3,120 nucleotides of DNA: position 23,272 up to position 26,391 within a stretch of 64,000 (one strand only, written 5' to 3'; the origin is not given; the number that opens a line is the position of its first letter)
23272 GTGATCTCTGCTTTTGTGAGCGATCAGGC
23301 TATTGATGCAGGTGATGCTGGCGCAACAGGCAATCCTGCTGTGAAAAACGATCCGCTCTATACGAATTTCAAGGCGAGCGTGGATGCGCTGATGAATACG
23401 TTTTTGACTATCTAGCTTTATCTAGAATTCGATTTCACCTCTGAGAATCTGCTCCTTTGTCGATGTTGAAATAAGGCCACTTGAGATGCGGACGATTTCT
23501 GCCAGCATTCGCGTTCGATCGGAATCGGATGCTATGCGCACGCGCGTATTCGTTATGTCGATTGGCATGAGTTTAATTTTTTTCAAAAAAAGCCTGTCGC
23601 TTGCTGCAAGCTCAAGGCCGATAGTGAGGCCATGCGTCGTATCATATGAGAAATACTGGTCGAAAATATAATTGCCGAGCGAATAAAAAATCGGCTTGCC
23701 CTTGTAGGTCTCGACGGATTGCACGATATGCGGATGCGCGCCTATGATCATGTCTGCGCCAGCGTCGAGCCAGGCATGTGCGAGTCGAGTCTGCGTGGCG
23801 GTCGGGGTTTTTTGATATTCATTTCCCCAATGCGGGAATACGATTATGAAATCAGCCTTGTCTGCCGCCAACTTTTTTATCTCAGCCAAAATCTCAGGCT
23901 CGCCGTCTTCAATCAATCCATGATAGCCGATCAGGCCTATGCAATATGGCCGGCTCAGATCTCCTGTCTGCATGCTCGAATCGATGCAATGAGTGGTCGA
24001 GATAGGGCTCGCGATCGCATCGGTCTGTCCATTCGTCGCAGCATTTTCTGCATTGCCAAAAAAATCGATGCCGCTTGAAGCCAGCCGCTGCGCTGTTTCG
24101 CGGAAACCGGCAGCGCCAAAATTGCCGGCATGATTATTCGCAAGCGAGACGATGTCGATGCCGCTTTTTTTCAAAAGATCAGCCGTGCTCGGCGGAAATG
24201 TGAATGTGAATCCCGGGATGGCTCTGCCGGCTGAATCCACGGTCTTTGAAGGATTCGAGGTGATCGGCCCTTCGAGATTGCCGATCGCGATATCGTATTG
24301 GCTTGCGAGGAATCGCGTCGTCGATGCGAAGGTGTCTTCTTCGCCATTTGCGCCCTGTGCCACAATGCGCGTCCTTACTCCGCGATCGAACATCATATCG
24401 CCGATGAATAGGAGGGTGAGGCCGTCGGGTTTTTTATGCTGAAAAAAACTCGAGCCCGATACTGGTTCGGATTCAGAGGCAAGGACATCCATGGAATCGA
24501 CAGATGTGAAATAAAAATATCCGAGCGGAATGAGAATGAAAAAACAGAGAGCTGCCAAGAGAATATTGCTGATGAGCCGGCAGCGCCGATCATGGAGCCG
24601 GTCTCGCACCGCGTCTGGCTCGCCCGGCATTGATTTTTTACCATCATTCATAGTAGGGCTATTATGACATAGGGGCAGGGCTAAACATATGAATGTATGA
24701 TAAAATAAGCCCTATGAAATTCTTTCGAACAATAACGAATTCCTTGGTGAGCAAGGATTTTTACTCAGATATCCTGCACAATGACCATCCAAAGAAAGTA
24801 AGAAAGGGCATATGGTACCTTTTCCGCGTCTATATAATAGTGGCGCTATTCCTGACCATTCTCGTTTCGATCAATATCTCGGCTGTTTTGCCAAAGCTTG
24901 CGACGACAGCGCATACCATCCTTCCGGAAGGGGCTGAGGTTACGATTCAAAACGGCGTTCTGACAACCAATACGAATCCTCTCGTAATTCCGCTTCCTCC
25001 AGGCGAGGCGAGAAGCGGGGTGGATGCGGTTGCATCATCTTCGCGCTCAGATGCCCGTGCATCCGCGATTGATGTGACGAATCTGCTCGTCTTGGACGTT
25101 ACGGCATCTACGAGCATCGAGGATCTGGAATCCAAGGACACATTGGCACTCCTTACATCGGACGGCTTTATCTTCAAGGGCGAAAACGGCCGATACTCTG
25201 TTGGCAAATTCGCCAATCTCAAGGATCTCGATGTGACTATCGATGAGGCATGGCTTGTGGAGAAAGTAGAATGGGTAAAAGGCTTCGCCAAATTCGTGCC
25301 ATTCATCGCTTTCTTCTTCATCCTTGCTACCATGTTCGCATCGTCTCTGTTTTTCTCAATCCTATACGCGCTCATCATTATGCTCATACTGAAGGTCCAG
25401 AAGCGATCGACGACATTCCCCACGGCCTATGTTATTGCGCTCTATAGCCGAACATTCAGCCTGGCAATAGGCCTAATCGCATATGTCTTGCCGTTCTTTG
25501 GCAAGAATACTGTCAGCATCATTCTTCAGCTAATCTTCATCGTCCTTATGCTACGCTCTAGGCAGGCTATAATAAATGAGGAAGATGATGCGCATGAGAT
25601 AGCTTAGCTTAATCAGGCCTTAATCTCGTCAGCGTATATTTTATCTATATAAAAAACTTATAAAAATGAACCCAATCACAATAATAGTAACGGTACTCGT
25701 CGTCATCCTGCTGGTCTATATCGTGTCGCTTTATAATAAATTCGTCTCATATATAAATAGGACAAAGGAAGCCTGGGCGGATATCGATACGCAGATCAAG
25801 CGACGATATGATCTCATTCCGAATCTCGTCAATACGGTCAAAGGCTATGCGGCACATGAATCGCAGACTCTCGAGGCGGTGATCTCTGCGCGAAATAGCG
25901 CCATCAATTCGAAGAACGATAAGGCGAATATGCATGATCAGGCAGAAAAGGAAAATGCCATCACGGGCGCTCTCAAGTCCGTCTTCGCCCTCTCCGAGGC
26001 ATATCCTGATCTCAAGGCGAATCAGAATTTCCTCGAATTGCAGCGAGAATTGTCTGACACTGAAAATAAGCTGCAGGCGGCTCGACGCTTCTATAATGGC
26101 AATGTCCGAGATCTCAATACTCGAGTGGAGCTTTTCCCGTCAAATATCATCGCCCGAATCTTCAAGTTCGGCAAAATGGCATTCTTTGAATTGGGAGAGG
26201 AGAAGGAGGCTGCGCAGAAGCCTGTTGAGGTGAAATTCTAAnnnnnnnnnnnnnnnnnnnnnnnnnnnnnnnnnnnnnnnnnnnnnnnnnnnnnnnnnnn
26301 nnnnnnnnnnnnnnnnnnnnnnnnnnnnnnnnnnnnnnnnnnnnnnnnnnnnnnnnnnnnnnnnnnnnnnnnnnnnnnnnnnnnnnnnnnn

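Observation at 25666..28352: Cytoplasmic DUF4157-like HExxH protein inserted between lemA and htpX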

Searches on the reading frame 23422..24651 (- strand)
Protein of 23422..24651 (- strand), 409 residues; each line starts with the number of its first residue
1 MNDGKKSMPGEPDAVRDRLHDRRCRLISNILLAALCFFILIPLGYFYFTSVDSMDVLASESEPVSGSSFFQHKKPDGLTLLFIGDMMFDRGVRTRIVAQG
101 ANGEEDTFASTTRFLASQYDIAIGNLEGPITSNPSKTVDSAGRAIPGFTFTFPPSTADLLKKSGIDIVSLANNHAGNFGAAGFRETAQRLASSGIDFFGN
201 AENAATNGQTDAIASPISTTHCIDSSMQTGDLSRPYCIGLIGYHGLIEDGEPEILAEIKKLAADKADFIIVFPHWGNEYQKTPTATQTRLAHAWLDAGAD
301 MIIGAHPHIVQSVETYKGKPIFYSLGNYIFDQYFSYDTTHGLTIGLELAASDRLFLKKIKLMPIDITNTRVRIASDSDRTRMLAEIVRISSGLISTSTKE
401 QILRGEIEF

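Call 3: search_protein_families(library=pfam, proteins=[window:23422-24651:-], max_evalue=1)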
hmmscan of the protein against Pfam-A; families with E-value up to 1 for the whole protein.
window:23422-24651:- (409 aa): 3 families
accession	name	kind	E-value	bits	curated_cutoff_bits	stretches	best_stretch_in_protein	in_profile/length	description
PF09587.15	PGA_cap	-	7.5e-60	203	27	1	79-332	1-255/255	Bacterial capsule synthesis protein PGA_cap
PF00149.33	Metallophos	-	0.063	14.2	21.5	0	239-309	124-190/191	Calcineurin-like phosphoesterase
PF15946.10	DUF4754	-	0.12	13.1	27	0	94-123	18-47/80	Domain of unknown function (DUF4754)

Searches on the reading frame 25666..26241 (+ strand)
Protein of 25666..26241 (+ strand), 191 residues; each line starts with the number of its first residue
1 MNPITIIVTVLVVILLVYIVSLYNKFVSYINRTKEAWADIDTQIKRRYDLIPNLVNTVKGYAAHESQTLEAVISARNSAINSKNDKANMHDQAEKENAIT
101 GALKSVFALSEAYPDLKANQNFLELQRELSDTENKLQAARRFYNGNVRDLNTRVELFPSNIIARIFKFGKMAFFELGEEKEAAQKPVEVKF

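Call 3: search_protein_families(library=pfam, proteins=[window:25666-26241:+], max_evalue=1)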
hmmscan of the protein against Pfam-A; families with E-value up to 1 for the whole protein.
window:25666-26241:+ (191 aa): 7 families
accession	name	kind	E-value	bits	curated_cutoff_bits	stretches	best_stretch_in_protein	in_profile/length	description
PF04011.17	LemA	-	2.9e-58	196.4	26.2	1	36-191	1-149/149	LemA family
PF19342.4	MGP3_C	-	0.084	13.2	25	1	58-161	5-101/113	MGP3 C-terminal domain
PF07913.16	DUF1678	-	0.1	12.8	25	1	35-95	133-194/196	Protein of unknown function (DUF1678)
PF06103.16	DUF948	-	0.12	13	37.2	1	6-72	4-70/89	Bacterial protein of unknown function (DUF948)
PF23991.1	DUF7310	-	0.14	13.1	40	1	119-155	36-71/83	Coiled-coil region of unknown function (DUF7310)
PF25630.1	Phycodna_minor_capsid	-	0.37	11.6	27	1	8-67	6-62/96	Phycodnaviridae minor capsid protein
PF24073.1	DUF7365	-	0.5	11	27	0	63-119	39-93/101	Coiled-coil region of unknown function (DUF7365)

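Call 4: search_protein_families(library=ncbifam, proteins=[window:25666-26241:+], max_evalue=1)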
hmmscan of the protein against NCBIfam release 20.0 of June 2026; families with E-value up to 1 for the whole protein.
window:25666-26241:+ (191 aa): 3 families
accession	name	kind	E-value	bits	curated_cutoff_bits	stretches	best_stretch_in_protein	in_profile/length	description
NF040966.1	MamQ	equivalog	9.6e-23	80.8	250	1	11-182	4-195/221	magnetosome protein MamQ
NF038389.1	ArsS_fam_HK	equivalog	0.02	14.4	250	1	10-128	3-123/403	ArsS family sensor histidine kinase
NF002322.0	PRK01265.1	equivalog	0.02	14.3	275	1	9-44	196-231/325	zinc metalloprotease HtpX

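Call 77: search_protein_families(library=padloc, proteins=[window:25666-26241:+], max_evalue=1)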
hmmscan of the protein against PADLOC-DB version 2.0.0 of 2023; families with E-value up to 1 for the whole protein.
window:25666-26241:+ (191 aa): 1 family
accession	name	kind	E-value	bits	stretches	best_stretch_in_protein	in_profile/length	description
PDLC03831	BovA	-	0.0067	13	1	17-140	251-360/720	-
